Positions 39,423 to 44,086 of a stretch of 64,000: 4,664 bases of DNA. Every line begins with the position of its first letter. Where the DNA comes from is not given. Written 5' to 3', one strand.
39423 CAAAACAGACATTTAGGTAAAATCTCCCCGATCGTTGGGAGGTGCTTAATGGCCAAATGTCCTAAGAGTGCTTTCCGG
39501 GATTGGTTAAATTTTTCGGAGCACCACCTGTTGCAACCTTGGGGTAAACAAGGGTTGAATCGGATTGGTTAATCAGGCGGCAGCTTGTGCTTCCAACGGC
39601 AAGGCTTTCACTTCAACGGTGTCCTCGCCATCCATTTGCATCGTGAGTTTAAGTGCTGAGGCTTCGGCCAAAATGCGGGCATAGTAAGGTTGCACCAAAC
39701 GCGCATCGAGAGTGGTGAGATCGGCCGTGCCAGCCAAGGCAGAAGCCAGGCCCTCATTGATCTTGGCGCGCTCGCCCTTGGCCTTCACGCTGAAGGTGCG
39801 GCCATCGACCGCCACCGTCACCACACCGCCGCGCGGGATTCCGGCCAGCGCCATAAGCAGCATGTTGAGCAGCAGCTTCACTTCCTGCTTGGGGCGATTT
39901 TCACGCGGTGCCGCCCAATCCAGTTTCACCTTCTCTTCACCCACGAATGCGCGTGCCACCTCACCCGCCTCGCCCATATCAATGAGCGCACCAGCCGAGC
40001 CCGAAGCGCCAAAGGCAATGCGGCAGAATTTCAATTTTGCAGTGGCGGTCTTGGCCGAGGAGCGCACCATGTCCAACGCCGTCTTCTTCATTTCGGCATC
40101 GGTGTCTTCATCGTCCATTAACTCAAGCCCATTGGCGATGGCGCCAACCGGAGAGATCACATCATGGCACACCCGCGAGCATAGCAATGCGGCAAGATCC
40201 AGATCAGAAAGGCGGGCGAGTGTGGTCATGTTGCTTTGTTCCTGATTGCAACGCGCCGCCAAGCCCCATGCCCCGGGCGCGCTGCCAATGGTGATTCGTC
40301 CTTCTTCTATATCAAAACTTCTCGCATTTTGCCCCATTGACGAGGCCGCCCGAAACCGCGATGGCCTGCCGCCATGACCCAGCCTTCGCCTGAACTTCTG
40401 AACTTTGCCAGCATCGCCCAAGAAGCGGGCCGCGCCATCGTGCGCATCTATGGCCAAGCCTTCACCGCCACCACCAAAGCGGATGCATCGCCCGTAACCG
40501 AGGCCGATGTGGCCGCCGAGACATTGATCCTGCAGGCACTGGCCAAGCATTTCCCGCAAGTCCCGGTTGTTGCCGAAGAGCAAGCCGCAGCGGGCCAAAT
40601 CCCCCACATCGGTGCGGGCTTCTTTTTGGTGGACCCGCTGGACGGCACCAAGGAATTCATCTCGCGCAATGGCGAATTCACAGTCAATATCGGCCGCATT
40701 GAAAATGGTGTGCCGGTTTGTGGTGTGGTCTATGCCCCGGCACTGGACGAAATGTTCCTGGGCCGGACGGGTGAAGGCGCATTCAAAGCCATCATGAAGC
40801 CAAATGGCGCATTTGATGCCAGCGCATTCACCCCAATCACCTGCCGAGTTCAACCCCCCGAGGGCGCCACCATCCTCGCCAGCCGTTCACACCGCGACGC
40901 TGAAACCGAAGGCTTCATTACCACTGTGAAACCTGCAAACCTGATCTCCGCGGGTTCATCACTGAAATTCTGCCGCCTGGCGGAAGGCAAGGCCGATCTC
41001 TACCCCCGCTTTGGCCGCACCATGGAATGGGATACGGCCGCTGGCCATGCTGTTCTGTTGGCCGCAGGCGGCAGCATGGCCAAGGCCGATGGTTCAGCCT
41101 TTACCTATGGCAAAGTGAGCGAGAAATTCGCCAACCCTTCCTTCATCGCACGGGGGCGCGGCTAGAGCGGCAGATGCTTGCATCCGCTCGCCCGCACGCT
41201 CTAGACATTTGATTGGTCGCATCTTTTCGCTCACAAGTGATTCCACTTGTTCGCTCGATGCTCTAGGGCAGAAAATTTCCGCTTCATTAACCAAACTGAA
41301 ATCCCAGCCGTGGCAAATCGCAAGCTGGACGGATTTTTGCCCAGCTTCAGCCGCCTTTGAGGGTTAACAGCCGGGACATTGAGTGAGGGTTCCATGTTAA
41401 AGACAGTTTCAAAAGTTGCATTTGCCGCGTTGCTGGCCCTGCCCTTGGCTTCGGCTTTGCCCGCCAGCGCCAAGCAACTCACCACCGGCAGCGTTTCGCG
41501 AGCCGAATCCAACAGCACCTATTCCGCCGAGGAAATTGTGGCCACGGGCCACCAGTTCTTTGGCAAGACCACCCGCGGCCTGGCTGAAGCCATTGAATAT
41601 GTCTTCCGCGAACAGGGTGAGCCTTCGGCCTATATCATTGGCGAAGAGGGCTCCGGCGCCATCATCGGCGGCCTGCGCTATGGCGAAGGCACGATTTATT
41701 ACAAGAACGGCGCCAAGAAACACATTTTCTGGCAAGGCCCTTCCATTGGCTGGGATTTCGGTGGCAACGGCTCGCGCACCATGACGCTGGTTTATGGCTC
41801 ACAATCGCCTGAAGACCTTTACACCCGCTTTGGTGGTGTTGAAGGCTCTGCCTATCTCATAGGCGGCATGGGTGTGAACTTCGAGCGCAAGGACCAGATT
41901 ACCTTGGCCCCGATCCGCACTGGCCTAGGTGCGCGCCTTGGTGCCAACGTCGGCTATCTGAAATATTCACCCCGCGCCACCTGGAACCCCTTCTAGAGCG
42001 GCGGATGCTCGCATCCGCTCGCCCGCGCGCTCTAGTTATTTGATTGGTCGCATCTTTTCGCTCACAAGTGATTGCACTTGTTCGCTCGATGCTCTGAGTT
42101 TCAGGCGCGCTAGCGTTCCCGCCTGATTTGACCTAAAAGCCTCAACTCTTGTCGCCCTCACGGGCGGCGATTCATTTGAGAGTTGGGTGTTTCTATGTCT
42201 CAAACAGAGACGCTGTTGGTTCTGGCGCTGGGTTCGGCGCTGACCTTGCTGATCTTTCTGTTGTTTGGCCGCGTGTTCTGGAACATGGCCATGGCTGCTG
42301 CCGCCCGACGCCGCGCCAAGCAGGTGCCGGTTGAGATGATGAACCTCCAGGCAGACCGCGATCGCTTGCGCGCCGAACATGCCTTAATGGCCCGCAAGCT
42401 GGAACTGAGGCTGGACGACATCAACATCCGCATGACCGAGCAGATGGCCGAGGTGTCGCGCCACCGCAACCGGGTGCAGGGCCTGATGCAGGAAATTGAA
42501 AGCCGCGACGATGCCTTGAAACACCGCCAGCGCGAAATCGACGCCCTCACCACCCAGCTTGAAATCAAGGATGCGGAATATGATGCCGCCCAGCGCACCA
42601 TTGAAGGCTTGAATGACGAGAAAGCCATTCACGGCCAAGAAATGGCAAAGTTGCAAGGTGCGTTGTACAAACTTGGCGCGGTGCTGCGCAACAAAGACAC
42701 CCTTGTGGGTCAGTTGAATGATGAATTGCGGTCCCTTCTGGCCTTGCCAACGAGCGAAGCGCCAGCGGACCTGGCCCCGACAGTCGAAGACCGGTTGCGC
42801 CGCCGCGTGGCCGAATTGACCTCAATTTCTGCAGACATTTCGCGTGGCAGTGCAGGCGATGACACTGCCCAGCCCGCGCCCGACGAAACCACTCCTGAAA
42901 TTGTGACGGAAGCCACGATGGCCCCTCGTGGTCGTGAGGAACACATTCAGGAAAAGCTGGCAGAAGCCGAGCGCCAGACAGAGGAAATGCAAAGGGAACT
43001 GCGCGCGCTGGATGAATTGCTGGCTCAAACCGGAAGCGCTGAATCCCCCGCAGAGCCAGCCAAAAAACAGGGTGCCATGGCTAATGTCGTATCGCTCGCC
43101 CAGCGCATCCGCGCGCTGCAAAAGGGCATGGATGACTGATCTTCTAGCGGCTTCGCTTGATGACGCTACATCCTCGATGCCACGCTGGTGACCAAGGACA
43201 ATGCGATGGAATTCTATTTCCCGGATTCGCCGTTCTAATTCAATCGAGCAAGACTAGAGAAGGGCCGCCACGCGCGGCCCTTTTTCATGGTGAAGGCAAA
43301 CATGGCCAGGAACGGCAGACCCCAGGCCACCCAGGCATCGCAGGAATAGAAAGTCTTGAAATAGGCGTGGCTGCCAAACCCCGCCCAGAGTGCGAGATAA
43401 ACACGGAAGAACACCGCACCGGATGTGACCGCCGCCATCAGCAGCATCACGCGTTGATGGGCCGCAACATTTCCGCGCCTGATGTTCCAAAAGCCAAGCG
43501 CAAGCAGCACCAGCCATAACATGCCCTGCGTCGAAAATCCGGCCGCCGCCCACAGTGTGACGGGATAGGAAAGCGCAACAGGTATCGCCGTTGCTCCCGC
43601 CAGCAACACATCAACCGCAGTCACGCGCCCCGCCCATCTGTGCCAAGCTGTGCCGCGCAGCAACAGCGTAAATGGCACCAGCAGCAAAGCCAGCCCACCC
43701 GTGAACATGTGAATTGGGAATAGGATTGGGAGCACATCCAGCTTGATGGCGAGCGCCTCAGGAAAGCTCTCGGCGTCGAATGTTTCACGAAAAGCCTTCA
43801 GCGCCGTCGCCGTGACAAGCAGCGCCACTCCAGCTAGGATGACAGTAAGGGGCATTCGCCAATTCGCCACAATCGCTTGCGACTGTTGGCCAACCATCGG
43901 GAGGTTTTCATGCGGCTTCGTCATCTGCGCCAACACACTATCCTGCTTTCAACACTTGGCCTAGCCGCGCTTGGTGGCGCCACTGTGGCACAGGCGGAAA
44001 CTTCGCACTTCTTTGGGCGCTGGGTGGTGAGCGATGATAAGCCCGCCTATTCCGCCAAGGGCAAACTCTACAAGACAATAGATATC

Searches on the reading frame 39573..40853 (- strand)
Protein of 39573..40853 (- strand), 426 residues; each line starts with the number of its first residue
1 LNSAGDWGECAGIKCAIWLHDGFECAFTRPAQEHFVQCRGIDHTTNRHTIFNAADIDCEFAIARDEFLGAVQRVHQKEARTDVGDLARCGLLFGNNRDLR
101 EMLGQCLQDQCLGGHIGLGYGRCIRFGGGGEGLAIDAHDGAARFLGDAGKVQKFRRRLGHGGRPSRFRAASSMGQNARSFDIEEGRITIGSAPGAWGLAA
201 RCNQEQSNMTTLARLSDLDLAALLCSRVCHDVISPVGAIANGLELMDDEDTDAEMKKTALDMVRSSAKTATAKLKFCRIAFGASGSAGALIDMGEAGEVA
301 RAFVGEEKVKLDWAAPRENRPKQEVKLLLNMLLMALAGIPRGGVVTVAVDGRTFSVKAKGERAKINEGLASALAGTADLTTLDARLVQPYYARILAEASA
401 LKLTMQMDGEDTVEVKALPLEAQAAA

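Call 4: search_protein_families(library=pfam, proteins=[window:39573-40853:-])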
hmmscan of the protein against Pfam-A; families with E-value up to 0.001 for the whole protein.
window:39573-40853:- (426 aa): 1 family
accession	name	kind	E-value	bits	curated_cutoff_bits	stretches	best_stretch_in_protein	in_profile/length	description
PF10090.15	HPTransfase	-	9.8e-32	109.7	22.9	1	294-410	2-122/123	Histidine phosphotransferase C-terminal domain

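Call 19: search_protein_families(library=ncbifam, proteins=[window:39573-40853:-], max_evalue=0.01)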
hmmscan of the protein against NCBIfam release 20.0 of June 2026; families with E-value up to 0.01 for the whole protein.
window:39573-40853:- (426 aa): 2 families
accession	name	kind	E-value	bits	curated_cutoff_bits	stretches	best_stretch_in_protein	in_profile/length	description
NF046018.1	HisPtaseChptBrucRhz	equivalog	4e-74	248.5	240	1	211-412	2-206/211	histidine phosphotransferase ChpT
NF046025.1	HisPtaseChptCaul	equivalog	1.5e-53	181.3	225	1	219-417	3-202/204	histidine phosphotransferase ChpT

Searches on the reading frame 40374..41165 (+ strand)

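Call 7: search_protein_families(library=pfam, proteins=[window:40374-41165:+])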
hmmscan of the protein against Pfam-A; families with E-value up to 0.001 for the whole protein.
window:40374-41165:+ (263 aa): 1 family
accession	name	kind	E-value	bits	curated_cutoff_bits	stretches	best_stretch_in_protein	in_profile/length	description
PF00459.30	Inositol_P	-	3.5e-50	171.4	27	1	13-254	11-254/271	Inositol monophosphatase family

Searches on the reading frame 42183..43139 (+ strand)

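Call 7: search_protein_families(library=pfam, proteins=[window:42183-43139:+])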
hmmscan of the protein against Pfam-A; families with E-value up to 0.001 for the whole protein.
window:42183-43139:+ (318 aa): 0 families

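Call 19: search_protein_families(library=ncbifam, proteins=[window:42183-43139:+], max_evalue=0.01)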
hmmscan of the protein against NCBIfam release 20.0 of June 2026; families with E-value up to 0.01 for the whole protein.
window:42183-43139:+ (318 aa): 6 families
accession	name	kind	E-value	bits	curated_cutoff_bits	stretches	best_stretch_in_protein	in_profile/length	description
TIGR02168.1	SMC_prok_B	equivalog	7.7e-07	27.2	567.35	1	41-286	684-932/1181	chromosome segregation protein SMC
NF052320.1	Cbp1_fam_LP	subfamily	5.4e-06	26.1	90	1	82-185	63-170/286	Cbp1 family collagen-binding glycoprotein adhesin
TIGR02169.1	SMC_prok_A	equivalog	0.0001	20.2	729.4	1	70-281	677-886/1165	chromosome segregation protein SMC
NF045487.1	ASRP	equivalog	0.00026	19.7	300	1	51-180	150-284/593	archaea-specific SMC-related protein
NF033930.1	pneumo_PspA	exception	0.00065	18.5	850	1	43-295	164-432/659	pneumococcal surface protein A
NF041034.1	Rad50_Sulf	equivalog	0.0024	15.8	1000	1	52-184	561-695/872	DNA double-strand break repair ATPase Rad50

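Call 54: search_protein_families(library=pfam, proteins=[window:42183-43139:+], max_evalue=1)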
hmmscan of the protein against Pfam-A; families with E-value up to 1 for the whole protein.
window:42183-43139:+ (318 aa): 13 families
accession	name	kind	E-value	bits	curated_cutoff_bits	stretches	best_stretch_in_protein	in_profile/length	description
PF16516.10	CC2-LZ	-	0.015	16.1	35.3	0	77-158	16-93/100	Leucine zipper of domain CC2 of NEMO, NF-kappa-B essential modulator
PF04102.17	SlyX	-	0.036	15.1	30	0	124-169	6-48/67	SlyX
PF08614.16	ATG16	-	0.052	14.1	33.7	0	208-310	30-140/200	Autophagy protein 16 (ATG16)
PF14932.11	HAUS-augmin3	-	0.16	11.9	29.4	1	67-173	43-143/260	HAUS augmin-like complex subunit 3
PF01519.22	DUF16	-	0.17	12.8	40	1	78-145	30-97/104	Protein of unknown function DUF16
PF21928.1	XLF_CC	-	0.26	11.7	27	0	163-184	26-47/53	XLF protein coiled-coil region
PF01920.25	Prefoldin_2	-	0.27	11.7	27.6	0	250-280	69-99/106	Prefoldin subunit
PF04420.19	CHD5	-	0.37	11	29.3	1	28-125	8-101/159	CHD5-like protein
PF10498.14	IFT57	-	0.39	10.1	40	0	46-134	232-320/360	Intra-flagellar transport protein 57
PF08647.16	BRE1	-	0.42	11.2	27.9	0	89-164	3-78/95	BRE1 E3 ubiquitin ligase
PF00804.31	Syntaxin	-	0.52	10.5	26.7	1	63-140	15-91/157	Syntaxin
PF16046.10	FAM76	-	0.92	9.3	28.5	1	50-142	179-270/298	FAM76 protein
PF13166.12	AAA_13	-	0.97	8.5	36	1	71-184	358-469/713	AAA domain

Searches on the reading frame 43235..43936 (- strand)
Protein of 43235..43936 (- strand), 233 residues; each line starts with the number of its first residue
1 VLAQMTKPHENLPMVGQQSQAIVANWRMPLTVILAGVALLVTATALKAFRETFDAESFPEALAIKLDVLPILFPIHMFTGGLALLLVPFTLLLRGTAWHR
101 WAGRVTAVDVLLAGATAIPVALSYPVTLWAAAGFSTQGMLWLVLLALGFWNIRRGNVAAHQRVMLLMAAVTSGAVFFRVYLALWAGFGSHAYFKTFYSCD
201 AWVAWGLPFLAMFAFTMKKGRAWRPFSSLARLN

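Call 7: search_protein_families(library=pfam, proteins=[window:43235-43936:-])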
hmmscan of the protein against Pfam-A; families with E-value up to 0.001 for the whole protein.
window:43235-43936:- (233 aa): 2 families
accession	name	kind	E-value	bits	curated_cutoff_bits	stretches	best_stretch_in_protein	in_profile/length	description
PF10067.14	DUF2306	-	1.3e-16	61.5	31.6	1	75-205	3-136/147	Predicted membrane protein (DUF2306)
PF04238.17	DUF420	-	4.7e-06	27.4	30.5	1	140-194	11-63/130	Protein of unknown function (DUF420)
